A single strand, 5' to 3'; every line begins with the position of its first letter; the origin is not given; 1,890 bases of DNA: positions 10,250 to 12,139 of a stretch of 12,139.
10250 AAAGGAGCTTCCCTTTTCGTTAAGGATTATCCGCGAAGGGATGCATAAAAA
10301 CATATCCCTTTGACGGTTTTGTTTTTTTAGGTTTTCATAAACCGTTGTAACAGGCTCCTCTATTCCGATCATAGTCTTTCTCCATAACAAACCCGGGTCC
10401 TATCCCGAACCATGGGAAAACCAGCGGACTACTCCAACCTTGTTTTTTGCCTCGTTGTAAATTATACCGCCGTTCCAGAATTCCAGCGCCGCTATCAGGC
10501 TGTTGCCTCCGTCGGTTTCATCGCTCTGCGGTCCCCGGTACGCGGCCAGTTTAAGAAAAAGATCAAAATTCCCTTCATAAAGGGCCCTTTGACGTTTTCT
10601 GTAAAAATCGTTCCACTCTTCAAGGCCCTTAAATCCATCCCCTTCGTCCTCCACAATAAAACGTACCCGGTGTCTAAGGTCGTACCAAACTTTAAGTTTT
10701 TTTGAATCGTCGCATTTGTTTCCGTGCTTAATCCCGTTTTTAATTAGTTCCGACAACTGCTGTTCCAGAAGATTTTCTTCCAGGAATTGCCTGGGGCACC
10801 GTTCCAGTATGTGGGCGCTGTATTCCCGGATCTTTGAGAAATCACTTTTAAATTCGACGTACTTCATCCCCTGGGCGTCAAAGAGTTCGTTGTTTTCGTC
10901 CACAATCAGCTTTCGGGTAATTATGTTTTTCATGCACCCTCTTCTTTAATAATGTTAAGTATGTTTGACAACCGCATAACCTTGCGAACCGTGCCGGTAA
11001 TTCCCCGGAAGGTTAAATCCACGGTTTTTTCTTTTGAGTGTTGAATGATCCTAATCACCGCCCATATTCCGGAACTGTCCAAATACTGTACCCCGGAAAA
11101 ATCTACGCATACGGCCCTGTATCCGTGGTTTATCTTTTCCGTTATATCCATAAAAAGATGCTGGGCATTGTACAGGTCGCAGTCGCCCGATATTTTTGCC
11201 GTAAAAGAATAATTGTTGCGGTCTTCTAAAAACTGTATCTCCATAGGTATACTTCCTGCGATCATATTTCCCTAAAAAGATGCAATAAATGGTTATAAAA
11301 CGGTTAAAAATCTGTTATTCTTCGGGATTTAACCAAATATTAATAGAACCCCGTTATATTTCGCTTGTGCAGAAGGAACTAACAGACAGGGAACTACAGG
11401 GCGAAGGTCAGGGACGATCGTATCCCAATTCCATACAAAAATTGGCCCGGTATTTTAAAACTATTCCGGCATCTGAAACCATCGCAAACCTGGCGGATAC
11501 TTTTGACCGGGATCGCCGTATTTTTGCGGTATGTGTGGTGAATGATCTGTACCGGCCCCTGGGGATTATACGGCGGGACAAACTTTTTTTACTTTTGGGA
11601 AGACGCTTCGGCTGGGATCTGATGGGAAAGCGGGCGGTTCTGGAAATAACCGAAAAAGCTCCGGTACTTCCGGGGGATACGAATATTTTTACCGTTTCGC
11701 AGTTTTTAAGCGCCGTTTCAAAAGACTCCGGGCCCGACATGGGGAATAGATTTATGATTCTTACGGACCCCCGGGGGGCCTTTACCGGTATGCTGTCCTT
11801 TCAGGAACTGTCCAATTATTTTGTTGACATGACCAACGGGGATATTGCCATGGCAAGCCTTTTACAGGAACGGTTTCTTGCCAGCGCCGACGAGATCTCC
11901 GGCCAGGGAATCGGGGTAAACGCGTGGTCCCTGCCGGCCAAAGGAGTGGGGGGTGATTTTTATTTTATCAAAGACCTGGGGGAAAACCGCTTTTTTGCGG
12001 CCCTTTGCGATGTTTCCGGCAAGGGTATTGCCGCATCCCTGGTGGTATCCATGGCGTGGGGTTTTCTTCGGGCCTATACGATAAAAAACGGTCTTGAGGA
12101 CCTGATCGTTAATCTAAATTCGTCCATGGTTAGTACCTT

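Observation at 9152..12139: Partner-switching cassette (PP2C phosphatase, STAS antagonist, HATPase kinase) whose co-transcribed output gene is a 406-aa protein of unknown type rather than a sigma factor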

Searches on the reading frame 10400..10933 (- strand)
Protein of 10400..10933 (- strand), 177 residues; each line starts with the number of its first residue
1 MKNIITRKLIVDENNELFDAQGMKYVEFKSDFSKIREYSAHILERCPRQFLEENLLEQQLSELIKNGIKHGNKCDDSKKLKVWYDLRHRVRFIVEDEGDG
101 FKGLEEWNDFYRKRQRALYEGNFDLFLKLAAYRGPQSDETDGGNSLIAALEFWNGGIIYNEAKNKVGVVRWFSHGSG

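Call 5: search_protein_families(library=pfam, proteins=[window:10400-10933:-], max_evalue=0.1)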
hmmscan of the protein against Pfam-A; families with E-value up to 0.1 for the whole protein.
window:10400-10933:- (177 aa): 2 families
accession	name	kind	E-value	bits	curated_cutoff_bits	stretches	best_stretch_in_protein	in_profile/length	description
PF02518.31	HATPase_c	-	8.5e-05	23.4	26.4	1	53-103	3-51/111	Histidine kinase-, DNA gyrase B-, and HSP90-like ATPase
PF13581.12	HATPase_c_2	-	0.0068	16.9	27.4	1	54-104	30-82/127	Histidine kinase-like ATPase domain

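Call 6: search_protein_families(library=ncbifam, proteins=[window:10400-10933:-], max_evalue=0.1)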
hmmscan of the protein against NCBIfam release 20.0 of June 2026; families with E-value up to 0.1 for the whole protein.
window:10400-10933:- (177 aa): 5 families
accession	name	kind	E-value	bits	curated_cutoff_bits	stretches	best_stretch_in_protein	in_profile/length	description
TIGR01925.2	spIIAB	equivalog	0.012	15.5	135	1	58-106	40-89/137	anti-sigma F factor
TIGR02966.1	phoR_proteo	equivalog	0.013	14.5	334.2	1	52-102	226-274/333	phosphate regulon sensor histidine kinase PhoR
NF003144.0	PRK04069.1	equivalog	0.042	13.2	145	1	60-102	47-90/161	anti-sigma B factor RsbW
TIGR01924.1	rsbW_low_gc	equivalog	0.051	13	155.05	1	56-102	43-90/159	anti-sigma B factor RsbW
NF006800.0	PRK09303.1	equivalog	0.055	12.4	342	1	40-101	257-317/383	histidine kinase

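Call 31: search_solved_structures(query=window:10400-10933:-, max_evalue=10, show_alignments=2)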
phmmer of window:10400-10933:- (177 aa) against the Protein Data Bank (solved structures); distinct sequences matched with E-value up to 10: 9.
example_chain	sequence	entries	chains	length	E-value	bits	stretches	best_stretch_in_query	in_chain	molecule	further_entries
6akz_A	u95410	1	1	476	0.014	18.8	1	6-123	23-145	GlcNAc Inducible Gene 2, GIG2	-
4jas_A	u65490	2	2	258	0.036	17.4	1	46-116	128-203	Histidine kinase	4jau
2c2a_A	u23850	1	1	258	0.043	17.1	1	46-116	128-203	SENSOR HISTIDINE KINASE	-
3dge_A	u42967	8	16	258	0.043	17.1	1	46-116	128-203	Sensor protein | Histidine kinase | Sensor histidine kinase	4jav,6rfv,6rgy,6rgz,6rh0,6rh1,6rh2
6rh7_A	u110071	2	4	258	0.043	17.1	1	46-116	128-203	Sensor histidine kinase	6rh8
6azr_A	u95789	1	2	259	0.043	17.1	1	46-113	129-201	Sensor histidine kinase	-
5uht_A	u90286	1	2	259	0.043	17.1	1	46-113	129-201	Sensor histidine kinase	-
6m36_A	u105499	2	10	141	0.41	13.9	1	54-109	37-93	Serine-protein kinase RsbW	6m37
9u78_A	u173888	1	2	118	8.9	9.6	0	33-97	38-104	Single Chain Protein of De Novo Designed Helix Bundles-4EH2 with KDPV Loop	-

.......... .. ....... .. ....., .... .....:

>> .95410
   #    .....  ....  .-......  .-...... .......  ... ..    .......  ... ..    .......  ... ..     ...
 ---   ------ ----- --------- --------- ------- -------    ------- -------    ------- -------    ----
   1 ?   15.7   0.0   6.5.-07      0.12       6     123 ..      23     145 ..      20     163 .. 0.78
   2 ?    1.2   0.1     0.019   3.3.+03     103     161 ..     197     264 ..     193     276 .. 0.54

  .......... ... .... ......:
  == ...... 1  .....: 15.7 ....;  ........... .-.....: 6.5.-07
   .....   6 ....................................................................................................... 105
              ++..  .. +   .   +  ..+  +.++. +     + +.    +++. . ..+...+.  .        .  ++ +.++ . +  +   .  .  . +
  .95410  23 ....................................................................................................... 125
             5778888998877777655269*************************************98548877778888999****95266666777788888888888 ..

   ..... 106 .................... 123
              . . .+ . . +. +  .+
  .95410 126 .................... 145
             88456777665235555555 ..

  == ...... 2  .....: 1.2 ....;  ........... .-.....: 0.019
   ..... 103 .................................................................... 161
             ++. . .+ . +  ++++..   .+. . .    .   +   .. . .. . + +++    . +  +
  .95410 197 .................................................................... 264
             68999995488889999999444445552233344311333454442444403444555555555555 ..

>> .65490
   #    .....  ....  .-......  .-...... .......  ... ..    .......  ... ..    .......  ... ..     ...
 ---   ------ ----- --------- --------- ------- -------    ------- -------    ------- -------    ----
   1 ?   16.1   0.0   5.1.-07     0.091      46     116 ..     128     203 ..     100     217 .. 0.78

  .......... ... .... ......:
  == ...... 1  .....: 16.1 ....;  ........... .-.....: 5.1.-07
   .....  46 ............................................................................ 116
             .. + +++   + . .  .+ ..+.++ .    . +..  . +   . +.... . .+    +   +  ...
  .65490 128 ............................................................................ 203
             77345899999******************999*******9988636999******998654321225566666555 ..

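Call 44: find_homologous_proteins(query=window:10400-10933:-, max_evalue=0.001)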
Query window:10400-10933:- (177 aa): 467 proteins with E <= 0.001 among 532 candidates; the best 120 are listed.
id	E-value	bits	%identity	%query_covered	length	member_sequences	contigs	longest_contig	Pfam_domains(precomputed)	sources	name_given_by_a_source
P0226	5.7e-106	370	92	100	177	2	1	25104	PF02518.32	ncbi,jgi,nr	ncbi:MAG: ATP-binding protein [Spirochaetaceae bacterium]|jgi:hypothetical protein|nr:ATP-binding pr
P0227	1.2e-99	350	85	100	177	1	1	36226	-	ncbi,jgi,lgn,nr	ncbi:MAG: ATP-binding protein [Treponema sp.]|jgi:hypothetical protein|nr:ATP-binding protein [Trepo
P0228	1.5e-99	349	86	100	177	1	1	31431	-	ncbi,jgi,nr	ncbi:MAG: ATP-binding protein [Treponema sp.]|jgi:hypothetical protein|nr:ATP-binding protein [Trepo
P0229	2.1e-99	349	88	100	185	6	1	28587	-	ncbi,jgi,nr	ncbi:MAG: ATP-binding protein [Treponema sp.]|jgi:hypothetical protein|nr:ATP-binding protein [Trepo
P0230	2.6e-99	349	85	100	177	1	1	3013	-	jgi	jgi:hypothetical protein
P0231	1.1e-98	347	85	100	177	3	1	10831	-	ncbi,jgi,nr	ncbi:MAG: ATP-binding protein [Treponema sp.]|jgi:hypothetical protein|nr:ATP-binding protein [Trepo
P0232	1.1e-98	347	85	100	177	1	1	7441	-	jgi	jgi:hypothetical protein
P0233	1.4e-98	346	85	99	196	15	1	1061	-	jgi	jgi:hypothetical protein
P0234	1.6e-98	346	86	100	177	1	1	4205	-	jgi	jgi:hypothetical protein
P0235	4.8e-98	345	85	100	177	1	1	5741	-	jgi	jgi:hypothetical protein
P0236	5.6e-97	341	84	100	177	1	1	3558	-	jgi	jgi:hypothetical protein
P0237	6.1e-97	341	86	99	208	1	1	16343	-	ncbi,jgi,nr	ncbi:MAG: ATP-binding protein [Treponema sp.]|jgi:hypothetical protein|nr:ATP-binding protein [Trepo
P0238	6.2e-97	341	85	100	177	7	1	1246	-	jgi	jgi:hypothetical protein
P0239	9.6e-97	340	84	100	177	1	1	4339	-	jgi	jgi:hypothetical protein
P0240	1.0e-96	340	84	98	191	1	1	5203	-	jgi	jgi:hypothetical protein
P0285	1.2e-83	298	74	99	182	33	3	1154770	-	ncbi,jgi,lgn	jgi:anti-sigma regulatory factor (Ser/Thr protein kinase)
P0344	2.2e-81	290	72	99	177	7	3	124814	-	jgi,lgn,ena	jgi:hypothetical protein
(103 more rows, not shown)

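Call 45: find_encoding_contigs(protein=P0285, flank=5000, max_places=3)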
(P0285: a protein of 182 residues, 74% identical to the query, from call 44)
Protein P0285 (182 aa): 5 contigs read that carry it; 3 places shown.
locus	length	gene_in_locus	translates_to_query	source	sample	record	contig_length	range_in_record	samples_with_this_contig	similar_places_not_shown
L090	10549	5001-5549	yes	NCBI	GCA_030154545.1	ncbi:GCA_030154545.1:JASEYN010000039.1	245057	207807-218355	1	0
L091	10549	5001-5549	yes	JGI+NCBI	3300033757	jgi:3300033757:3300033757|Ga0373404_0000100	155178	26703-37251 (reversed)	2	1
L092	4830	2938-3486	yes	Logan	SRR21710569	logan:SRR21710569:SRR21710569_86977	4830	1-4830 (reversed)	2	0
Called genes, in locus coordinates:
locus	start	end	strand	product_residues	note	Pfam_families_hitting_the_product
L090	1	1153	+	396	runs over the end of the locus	PF01966:HD, PF13487:HD_5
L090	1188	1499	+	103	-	PF02021:UPF0102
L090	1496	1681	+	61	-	-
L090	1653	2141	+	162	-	-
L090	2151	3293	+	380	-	PF00990:GGDEF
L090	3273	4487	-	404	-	PF00571:CBS (faint), PF07228:SpoIIE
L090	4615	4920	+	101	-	PF01740:STAS, PF13466:STAS_2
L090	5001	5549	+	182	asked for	-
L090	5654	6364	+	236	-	PF01048:PNP_UDP_1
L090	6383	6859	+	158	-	PF02664:LuxS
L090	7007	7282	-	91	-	PF00708:Acylphosphatase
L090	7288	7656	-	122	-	PF00072:Response_reg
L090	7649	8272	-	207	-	PF12728:HTH_17 (weak), PF00072:Response_reg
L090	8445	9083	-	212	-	PF21982:RecX_HTH1 (faint)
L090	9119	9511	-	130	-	PF00380:Ribosomal_S9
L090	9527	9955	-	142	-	PF00572:Ribosomal_L13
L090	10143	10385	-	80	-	PF26391:MamI (weak)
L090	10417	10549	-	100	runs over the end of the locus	PF27420:TP_0679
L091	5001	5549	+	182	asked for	-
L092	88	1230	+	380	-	PF00990:GGDEF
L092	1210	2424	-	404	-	PF00571:CBS (faint), PF07228:SpoIIE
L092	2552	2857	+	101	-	PF01740:STAS, PF13466:STAS_2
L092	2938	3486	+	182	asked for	-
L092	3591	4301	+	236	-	PF01048:PNP_UDP_1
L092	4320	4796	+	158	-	PF02664:LuxS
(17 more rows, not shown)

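Call 46: find_encoding_contigs(protein=P0344, flank=5000, max_places=3)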
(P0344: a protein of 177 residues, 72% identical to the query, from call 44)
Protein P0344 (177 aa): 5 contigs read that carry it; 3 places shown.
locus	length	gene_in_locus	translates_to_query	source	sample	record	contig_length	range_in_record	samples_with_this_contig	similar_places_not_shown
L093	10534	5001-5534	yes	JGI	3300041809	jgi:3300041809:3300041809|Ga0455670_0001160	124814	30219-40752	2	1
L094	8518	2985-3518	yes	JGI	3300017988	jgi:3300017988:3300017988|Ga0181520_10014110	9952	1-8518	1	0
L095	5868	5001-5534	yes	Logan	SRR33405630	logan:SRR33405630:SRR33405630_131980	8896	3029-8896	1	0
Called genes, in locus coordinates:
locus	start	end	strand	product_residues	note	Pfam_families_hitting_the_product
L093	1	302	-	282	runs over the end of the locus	PF13191:AAA_16 (weak), PF00005:ABC_tran, PF13304:AAA_21 (faint)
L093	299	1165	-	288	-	PF06007:PhnJ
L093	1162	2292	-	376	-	PF05861:PhnI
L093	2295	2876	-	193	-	PF05845:PhnH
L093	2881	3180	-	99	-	PF06754:PhnG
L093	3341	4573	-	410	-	PF07228:SpoIIE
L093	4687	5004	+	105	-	PF13466:STAS_2, PF01740:STAS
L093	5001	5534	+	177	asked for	-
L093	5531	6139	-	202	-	PF09335:VTT_dom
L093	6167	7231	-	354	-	-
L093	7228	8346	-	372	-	-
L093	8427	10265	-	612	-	PF00563:EAL, PF00990:GGDEF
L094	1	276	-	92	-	?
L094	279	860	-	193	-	PF05845:PhnH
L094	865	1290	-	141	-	PF06754:PhnG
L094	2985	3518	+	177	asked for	-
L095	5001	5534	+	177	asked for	-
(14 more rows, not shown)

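Call 71: search_protein_families(library=padloc, proteins=[window:10400-10933:-], max_evalue=0.01)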
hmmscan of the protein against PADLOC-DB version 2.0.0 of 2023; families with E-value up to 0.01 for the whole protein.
window:10400-10933:- (177 aa): 0 families

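Call 77: search_solved_structures(query=A5, max_evalue=1, show_alignments=4)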
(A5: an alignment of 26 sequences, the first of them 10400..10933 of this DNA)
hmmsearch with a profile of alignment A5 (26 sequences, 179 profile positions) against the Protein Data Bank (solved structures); distinct sequences matched with E-value up to 1: 12.
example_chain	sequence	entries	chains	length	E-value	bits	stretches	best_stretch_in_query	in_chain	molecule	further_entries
4jas_A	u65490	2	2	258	0.00069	22.8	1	45-112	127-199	Histidine kinase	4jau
6rh7_A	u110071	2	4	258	0.00074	22.7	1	45-112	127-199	Sensor histidine kinase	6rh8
2c2a_A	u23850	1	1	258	0.00074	22.7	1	45-112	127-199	SENSOR HISTIDINE KINASE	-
3dge_A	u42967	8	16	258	0.00074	22.7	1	45-112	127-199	Sensor protein | Histidine kinase | Sensor histidine kinase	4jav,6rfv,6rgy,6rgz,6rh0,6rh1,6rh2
6azr_A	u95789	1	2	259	0.00075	22.7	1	45-112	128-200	Sensor histidine kinase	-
5uht_A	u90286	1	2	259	0.00075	22.7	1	45-112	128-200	Sensor histidine kinase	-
6m36_A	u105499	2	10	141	0.0085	19.3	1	40-102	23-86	Serine-protein kinase RsbW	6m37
6akz_A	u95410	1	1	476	0.089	15.9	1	7-130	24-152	GlcNAc Inducible Gene 2, GIG2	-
1tid_A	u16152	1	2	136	0.21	14.7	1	49-107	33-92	Anti-sigma F factor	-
1th8_A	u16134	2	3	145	0.23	14.6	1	50-107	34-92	Anti-sigma F factor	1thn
1til_A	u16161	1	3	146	0.24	14.5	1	49-107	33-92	Anti-sigma F factor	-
1l0o_A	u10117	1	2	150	0.25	14.4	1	49-107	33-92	Anti-sigma F factor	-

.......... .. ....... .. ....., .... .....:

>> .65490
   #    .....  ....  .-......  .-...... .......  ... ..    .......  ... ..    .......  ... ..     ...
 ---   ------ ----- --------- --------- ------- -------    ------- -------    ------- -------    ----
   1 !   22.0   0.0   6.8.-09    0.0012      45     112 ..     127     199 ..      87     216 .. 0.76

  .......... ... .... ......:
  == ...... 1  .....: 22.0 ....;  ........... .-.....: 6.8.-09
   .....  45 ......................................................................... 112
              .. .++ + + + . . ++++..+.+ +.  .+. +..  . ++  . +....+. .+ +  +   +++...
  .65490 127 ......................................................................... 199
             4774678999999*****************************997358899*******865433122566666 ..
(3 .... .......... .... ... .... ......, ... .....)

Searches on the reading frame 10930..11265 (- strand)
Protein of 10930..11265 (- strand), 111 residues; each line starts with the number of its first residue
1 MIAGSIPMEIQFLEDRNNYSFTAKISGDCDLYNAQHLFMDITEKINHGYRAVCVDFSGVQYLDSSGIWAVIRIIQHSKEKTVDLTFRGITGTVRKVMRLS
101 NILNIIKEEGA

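Call 5: search_protein_families(library=pfam, proteins=[window:10930-11265:-], max_evalue=0.1)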
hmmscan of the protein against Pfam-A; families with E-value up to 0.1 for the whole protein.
window:10930-11265:- (111 aa): 4 families
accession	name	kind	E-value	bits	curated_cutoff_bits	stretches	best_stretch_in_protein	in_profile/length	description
PF01740.26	STAS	-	5.6e-14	52.2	22.6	1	24-106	14-97/106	STAS domain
PF13466.11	STAS_2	-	4.8e-11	43.1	29.2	1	24-101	2-78/80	STAS domain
PF16344.10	FecR_C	-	0.036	14.5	24.4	0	89-108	36-55/70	FecR, C-terminal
PF04056.20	Ssl1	-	0.048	13.9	27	1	6-78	61-130/193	Ssl1-like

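Call 6: search_protein_families(library=ncbifam, proteins=[window:10930-11265:-], max_evalue=0.1)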
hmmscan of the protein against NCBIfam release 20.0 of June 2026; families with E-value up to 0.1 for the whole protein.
window:10930-11265:- (111 aa): 6 families
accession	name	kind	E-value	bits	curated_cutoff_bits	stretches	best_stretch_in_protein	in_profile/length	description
TIGR00377.1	ant_ant_sig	superfamily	3.3e-11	43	53.45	1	17-107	10-101/108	anti-sigma factor antagonist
TIGR02886.1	spore_II_AA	equivalog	4.6e-10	39.4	114.75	1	20-108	9-98/106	anti-sigma F factor antagonist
NF033618.0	mlaB_1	equivalog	4.5e-06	27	90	1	51-106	37-92/94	lipid asymmetry maintenance protein MlaB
NF008660.1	PRK11660.1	equivalog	1.8e-05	23.4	614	1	17-105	462-548/572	C4-dicarboxylic acid transporter DauA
NF047705.1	slr1659_superfam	superfamily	0.00061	20.1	100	1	41-102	40-102/111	slr1659 superfamily regulator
TIGR00815.1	sulP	subfamily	0.0049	15.4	380.45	1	46-109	493-556/565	sulfate permease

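Call 71: search_protein_families(library=padloc, proteins=[window:10930-11265:-], max_evalue=0.01)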
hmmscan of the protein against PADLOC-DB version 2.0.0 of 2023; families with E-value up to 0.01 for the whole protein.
window:10930-11265:- (111 aa): 0 families

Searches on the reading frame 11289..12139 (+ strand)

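Call 5: search_protein_families(library=pfam, proteins=[window:11289-12139:+], max_evalue=0.1)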
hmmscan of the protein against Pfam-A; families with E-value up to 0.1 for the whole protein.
window:11289-12139:+ (283 aa): 2 families
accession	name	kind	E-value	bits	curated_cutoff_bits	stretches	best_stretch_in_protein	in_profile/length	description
PF07228.17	SpoIIE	-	0.00021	21.7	25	1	232-280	2-51/192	Stage II sporulation protein E (SpoIIE)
PF00571.33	CBS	-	0.0021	18.8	24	1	56-100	9-52/57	CBS domain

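Call 6: search_protein_families(library=ncbifam, proteins=[window:11289-12139:+], max_evalue=0.1)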
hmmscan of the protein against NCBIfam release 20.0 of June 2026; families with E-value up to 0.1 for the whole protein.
window:11289-12139:+ (283 aa): 1 family
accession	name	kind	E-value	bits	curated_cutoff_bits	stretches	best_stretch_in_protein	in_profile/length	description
NF038263.1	prot_phos_SiaA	equivalog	0.0061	15.1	700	1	186-261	415-489/658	biofilm regulation protein phosphatase SiaA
